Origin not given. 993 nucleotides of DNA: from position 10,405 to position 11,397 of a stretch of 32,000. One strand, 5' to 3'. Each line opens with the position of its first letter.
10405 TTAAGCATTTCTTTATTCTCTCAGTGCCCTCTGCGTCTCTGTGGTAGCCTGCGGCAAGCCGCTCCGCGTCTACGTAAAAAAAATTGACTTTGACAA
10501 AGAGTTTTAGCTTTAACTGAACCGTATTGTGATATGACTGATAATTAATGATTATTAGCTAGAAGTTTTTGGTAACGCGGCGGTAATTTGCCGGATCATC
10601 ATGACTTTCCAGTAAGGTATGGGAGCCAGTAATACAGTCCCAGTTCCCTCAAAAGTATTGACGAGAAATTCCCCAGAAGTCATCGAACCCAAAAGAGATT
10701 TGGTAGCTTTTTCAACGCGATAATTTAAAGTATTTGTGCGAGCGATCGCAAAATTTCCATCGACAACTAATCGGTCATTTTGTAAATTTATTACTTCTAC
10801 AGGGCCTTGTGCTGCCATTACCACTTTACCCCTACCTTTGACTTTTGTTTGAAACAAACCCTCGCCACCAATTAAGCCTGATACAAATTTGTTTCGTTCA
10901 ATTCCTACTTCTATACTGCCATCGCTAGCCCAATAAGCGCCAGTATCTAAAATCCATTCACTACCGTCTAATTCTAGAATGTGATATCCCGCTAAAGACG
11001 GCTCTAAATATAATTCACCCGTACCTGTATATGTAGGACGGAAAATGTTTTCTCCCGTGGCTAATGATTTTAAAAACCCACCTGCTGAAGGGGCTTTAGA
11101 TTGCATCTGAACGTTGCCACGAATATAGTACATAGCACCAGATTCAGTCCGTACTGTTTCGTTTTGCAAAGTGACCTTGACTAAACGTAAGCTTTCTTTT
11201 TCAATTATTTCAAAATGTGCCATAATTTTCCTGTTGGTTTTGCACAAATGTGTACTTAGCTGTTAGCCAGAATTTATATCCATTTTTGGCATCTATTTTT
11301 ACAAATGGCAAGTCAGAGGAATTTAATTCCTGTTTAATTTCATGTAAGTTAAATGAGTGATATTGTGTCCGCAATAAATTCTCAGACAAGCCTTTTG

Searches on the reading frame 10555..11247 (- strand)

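Call 81: search_protein_families(library=pfam, proteins=[window:10555-11247:-], max_evalue=0.001)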
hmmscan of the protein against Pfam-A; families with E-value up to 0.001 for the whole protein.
window:10555-11247:- (230 aa): 1 family
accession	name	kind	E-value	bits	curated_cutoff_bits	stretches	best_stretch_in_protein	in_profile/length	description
PF01987.23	AIM24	-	2.8e-52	177.9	25.7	1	12-209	1-204/205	Mitochondrial biogenesis AIM24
